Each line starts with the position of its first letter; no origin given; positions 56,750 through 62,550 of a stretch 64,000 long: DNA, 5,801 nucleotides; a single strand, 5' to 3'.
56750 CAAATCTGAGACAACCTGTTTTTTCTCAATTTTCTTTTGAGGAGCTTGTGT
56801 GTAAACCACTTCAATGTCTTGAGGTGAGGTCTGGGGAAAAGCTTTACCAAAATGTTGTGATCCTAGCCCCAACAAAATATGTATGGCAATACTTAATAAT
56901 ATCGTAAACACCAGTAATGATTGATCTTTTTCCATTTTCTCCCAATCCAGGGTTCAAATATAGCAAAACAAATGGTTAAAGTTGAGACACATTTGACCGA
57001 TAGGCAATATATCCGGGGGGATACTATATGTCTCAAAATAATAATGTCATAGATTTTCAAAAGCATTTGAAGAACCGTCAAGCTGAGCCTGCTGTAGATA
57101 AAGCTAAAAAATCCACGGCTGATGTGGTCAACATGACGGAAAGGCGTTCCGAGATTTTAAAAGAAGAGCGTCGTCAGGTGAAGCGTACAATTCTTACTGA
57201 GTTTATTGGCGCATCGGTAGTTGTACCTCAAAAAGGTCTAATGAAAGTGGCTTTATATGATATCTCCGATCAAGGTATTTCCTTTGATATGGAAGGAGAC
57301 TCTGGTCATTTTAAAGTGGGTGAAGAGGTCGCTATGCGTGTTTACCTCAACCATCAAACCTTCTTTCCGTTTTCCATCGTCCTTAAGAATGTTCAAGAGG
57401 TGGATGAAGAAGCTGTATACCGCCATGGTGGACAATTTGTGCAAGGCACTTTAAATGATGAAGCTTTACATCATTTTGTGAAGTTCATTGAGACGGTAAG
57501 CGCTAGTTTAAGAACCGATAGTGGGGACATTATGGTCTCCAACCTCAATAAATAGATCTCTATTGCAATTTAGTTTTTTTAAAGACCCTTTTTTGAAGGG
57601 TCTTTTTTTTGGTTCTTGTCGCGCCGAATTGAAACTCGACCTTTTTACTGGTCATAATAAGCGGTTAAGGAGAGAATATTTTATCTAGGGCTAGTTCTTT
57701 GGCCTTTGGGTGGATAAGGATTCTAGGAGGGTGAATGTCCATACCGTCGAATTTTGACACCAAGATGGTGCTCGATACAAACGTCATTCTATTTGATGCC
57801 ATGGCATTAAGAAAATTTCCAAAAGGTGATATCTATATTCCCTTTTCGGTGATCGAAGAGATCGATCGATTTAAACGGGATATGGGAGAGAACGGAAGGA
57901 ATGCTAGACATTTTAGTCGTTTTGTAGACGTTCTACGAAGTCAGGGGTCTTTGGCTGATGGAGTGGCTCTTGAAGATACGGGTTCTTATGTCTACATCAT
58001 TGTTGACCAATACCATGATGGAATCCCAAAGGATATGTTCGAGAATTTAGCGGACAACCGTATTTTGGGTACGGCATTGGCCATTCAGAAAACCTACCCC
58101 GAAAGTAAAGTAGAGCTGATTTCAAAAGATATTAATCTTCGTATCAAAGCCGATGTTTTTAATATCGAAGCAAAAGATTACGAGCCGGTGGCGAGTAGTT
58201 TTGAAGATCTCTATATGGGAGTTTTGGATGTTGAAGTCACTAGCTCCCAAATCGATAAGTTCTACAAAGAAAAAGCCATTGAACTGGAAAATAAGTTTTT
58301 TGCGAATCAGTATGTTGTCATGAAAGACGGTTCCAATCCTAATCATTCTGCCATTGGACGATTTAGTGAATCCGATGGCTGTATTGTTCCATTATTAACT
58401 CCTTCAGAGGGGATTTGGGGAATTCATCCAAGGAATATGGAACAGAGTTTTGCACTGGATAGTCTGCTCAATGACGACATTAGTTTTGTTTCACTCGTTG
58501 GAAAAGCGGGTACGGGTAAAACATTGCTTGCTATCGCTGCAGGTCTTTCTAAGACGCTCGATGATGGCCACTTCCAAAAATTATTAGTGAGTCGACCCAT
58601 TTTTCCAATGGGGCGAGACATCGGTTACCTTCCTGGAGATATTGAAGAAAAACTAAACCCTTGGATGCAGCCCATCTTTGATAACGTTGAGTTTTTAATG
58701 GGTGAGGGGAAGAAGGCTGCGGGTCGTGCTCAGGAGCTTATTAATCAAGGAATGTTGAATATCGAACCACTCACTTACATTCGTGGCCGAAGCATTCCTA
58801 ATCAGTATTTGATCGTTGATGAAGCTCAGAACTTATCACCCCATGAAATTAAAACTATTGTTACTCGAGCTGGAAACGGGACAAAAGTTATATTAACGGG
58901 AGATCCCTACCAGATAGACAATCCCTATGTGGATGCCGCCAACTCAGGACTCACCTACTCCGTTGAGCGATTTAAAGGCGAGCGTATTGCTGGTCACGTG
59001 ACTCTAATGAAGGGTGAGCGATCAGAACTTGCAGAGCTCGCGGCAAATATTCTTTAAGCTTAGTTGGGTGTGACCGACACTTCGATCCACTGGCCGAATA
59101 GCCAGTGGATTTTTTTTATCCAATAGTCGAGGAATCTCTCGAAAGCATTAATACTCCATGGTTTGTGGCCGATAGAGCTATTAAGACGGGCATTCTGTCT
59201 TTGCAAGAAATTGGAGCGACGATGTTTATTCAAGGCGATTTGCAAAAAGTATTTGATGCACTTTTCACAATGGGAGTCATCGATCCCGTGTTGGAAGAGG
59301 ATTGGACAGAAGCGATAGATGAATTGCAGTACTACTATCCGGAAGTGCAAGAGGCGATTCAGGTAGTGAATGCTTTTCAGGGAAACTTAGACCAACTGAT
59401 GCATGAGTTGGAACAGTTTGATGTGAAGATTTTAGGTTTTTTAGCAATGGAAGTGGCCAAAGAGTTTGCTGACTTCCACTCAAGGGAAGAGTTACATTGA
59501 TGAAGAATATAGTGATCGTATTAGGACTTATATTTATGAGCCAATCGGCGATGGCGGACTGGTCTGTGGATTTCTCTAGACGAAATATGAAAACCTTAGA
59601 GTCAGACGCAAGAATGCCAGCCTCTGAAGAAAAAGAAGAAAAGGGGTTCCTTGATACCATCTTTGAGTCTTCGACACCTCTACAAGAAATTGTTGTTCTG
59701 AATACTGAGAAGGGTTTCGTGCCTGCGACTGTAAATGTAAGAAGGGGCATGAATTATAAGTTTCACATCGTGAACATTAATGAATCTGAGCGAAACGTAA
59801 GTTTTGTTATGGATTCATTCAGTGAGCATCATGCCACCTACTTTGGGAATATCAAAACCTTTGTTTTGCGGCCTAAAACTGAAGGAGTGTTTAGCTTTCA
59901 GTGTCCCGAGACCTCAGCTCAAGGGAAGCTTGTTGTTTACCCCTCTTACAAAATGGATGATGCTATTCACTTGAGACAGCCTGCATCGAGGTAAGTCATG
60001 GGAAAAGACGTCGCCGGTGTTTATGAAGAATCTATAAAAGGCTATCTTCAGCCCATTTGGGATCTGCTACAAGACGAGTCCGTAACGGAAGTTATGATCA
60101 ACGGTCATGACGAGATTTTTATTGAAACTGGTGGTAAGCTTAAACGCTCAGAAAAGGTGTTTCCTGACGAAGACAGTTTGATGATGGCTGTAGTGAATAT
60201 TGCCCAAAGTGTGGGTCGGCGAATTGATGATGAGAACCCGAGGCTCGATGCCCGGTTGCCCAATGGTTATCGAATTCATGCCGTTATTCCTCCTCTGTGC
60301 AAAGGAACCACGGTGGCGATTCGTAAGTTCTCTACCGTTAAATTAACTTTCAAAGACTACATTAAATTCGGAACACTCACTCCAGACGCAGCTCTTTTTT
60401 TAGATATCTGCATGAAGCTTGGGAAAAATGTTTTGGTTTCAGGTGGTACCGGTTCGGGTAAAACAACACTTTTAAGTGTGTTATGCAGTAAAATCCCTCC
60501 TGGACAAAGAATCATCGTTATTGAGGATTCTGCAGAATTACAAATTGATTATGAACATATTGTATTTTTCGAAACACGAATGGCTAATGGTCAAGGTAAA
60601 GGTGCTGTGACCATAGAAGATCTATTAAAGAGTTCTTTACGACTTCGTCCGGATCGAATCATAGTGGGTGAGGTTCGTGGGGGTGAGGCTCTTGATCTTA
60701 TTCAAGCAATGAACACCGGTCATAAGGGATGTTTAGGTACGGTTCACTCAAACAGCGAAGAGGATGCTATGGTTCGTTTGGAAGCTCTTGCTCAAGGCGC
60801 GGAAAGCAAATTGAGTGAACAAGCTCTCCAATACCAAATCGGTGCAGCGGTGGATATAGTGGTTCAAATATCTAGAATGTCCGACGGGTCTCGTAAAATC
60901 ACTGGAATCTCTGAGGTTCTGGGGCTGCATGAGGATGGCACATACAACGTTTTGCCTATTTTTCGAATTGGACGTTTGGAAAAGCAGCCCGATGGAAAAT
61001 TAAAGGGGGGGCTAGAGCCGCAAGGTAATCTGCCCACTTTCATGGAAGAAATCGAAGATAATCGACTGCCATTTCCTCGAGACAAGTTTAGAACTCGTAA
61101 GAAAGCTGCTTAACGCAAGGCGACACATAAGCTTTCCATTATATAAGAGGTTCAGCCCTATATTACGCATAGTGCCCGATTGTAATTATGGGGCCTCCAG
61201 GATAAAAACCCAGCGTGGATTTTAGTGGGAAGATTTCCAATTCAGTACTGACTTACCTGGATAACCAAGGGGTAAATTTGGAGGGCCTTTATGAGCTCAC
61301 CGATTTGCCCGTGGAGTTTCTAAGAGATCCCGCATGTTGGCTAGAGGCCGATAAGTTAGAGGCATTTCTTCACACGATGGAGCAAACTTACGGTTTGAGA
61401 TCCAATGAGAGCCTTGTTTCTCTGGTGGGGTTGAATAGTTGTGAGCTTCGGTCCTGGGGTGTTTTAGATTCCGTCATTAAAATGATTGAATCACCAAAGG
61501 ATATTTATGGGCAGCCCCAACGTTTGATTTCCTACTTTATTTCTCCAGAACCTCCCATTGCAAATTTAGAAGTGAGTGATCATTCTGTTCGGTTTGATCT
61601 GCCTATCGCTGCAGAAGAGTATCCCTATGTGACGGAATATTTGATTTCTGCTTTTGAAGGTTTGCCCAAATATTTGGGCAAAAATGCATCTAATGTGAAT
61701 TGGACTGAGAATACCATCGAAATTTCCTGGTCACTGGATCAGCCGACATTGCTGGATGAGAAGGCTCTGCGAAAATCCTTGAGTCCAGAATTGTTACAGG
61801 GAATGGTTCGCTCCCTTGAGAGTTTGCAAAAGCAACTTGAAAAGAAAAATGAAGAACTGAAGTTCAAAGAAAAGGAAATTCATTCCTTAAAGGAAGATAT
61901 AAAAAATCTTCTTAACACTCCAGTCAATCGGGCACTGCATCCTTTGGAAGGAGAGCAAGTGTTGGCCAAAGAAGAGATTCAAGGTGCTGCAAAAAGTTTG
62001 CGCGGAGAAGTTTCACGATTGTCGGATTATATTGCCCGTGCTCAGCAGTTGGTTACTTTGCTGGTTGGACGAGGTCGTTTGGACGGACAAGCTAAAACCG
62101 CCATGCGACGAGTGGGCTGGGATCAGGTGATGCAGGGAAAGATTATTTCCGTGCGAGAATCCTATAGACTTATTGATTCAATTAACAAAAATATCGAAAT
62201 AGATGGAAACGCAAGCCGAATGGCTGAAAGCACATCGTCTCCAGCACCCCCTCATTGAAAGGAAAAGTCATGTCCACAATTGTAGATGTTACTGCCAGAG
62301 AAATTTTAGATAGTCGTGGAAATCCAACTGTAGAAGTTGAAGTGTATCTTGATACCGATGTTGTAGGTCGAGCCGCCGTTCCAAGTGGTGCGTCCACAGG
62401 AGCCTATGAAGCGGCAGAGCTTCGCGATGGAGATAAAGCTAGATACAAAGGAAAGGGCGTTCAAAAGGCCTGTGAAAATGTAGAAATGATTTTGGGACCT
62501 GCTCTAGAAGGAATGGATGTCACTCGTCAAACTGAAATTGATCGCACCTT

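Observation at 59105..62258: Orphan CpaF/VirB11-family ATPase module without platform or secretin genes, 57 kb from an ATPase-less Flp/Tad mini-locus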

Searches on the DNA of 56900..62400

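Call 78: search_rna_families(source=window, start=56900, end=62400, threshold=evalue, max_evalue=1)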
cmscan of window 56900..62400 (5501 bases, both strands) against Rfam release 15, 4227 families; matches with E-value up to 1: 1.
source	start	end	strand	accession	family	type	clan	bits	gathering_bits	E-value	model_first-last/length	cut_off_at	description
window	57539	57614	+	RF02076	STnc100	Gene; sRNA;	-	20.5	47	0.28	1-206/206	no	Gammaproteobacterial sRNA STnc100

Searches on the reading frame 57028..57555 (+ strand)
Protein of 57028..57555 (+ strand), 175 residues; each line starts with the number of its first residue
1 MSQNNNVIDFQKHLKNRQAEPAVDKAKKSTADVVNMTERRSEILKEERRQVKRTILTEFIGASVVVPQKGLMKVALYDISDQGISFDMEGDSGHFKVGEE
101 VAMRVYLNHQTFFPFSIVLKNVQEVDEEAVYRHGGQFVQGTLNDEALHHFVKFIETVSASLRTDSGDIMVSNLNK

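Call 3: search_protein_families(library=pfam, proteins=[window:57028-57555:+], max_evalue=0.1)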
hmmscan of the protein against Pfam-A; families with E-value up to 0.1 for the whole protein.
window:57028-57555:+ (175 aa): 1 family
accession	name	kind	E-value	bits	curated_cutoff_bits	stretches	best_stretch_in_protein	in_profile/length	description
PF07238.19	PilZ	-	7.3e-05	23.5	22.5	1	47-147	1-96/102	PilZ domain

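Call 4: search_protein_families(library=ncbifam, proteins=[window:57028-57555:+], max_evalue=0.1)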
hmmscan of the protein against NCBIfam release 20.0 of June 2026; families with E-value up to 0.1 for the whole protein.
window:57028-57555:+ (175 aa): 0 families

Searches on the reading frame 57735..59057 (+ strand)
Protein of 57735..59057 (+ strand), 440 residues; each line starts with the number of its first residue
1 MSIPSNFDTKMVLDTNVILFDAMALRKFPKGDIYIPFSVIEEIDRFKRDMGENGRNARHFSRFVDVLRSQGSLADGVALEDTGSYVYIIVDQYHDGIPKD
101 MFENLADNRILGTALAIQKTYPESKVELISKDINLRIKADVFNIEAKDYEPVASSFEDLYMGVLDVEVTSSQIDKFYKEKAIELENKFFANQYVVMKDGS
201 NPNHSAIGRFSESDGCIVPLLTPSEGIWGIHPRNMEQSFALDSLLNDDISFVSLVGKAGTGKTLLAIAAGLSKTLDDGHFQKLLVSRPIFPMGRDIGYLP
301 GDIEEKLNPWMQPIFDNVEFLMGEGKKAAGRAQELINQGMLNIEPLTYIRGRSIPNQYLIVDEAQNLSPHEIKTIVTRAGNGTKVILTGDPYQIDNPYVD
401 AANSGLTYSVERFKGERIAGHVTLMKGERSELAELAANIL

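Call 3: search_protein_families(library=pfam, proteins=[window:57735-59057:+], max_evalue=0.1)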
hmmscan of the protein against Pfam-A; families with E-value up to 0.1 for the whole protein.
window:57735-59057:+ (440 aa): 9 families
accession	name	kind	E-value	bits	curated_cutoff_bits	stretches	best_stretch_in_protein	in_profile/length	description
PF02562.22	PhoH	-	4.5e-49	167.2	27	1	230-426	2-188/205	PhoH-like protein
PF13638.12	PIN_4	-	2.8e-28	99.3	21.9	1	11-150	1-132/132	PIN domain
PF13604.12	AAA_30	-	2.3e-09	37.7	27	1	354-395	87-129/191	AAA domain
PF13401.12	AAA_22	-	1.2e-06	29.3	27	1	250-393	6-125/130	AAA domain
PF01443.25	Viral_helicase1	-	1.9e-05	25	21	1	355-417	59-122/228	Viral superfamily 1 RNA helicase core domain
PF13245.12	AAA_19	-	8.5e-05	23.2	25.1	1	352-394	87-129/134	AAA domain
PF00931.28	NB-ARC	-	0.0091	15.7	23.5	1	242-280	10-49/248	NB-ARC domain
PF03632.21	Glyco_hydro_65m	-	0.045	13.2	27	1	91-189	175-260/371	Glycosyl hydrolase family 65 central catalytic domain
PF13086.12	AAA_11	-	0.076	13.2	27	0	357-393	215-249/257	AAA domain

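Call 4: search_protein_families(library=ncbifam, proteins=[window:57735-59057:+], max_evalue=0.1)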
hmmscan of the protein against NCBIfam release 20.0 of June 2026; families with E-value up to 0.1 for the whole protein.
window:57735-59057:+ (440 aa): 6 families
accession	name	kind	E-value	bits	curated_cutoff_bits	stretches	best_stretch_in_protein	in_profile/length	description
NF053827.1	RNA5-3helPhoH2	equivalog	1.8e-83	281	680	1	11-440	4-423/427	RNA 5'-3' helicase PhoH2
NF007827.1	PRK10536.1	equivalog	5.9e-30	104.5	380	1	230-427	49-238/253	phosphate starvation-inducible protein PhoH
NF040729.1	ABC_ATP_SaoA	equivalog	0.00082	18.9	360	1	249-335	31-112/248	ABC transporter ATP-binding protein SaoA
TIGR02768.1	TraA_Ti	equivalog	0.03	12.6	590.45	0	357-395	448-487/751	Ti-type conjugative transfer relaxase TraA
NF008420.0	PRK11247.1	equivalog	0.038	13.1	395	1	250-333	39-118/257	aliphatic sulfonates ABC transporter ATP-binding protein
NF038214.1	IS21_help_AAA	equivalog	0.09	12.4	200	0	252-272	93-113/232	IS21-like element helper ATPase IstB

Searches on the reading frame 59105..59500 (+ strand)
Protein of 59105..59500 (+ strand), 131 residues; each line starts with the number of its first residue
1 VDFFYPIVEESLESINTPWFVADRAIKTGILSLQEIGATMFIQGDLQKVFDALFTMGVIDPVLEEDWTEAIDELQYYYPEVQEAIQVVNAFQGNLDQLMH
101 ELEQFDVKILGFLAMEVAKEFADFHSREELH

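Call 3: search_protein_families(library=pfam, proteins=[window:59105-59500:+], max_evalue=0.1)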
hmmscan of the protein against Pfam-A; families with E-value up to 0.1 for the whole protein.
window:59105-59500:+ (131 aa): 0 families

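Call 4: search_protein_families(library=ncbifam, proteins=[window:59105-59500:+], max_evalue=0.1)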
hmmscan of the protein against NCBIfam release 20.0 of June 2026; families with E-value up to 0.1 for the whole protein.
window:59105-59500:+ (131 aa): 0 families

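Call 25: find_homologous_proteins(query=window:59105-59500:+, max_evalue=0.001)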
Query window:59105-59500:+ (131 aa): 36 proteins with E <= 0.001 among 51 candidates.
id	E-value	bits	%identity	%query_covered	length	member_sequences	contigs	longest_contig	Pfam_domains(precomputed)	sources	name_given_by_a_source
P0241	1.2e-79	283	100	100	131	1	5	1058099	-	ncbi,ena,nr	ncbi:MAG: cytochrome [Bdellovibrionaceae bacterium]|nr:cytochrome [Pseudobdellovibrionaceae bacteriu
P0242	3.0e-79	281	99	100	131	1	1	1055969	-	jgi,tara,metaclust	tara:strand:- start:170 stop:565 length:396 start_codon:yes stop_codon:yes gene_type:complete|metacl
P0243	4.2e-52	194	100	70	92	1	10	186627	-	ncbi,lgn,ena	-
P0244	8.1e-45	170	90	70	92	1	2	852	-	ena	-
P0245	1.8e-32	130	66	70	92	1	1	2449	-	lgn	-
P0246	2.0e-32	130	65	70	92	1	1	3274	-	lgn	-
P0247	8.4e-32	128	64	70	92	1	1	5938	-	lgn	-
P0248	7.7e-31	125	66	70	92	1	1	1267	-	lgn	-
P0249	1.5e-30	124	63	75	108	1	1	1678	-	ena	-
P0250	1.7e-29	121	64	70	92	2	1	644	-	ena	-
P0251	2.1e-29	120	64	70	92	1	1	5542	-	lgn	-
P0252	2.3e-29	120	63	70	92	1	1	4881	-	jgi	jgi:hypothetical protein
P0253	3.7e-29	120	61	70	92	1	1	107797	-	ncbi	-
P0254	5.1e-29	119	63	70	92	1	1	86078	-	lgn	-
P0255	3.5e-28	116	62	70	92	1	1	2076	-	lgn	-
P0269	1.6e-25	108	54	71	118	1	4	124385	-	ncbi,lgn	-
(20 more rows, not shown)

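Call 29: search_protein_families(library=pfam, proteins=[P0269, P0249], max_evalue=1)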
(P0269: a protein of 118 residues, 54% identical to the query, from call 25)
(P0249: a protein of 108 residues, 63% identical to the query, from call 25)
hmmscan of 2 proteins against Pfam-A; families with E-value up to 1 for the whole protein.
P0269 (118 aa): 3 families
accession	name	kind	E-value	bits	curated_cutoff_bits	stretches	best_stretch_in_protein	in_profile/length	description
PF00669.25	Flagellin_N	-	0.05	14.1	26.6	1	55-97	51-93/139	Bacterial flagellin N-terminal helical region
PF19011.5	DUF5740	-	0.09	13.6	26.5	1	36-108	13-83/94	Family of unknown function (DUF5740)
PF11576.14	HcgB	-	0.17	12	25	1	53-111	20-75/153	FeGP cofactor biosynthesis protein HcgB, guanylyltransferase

P0249 (108 aa): 0 families
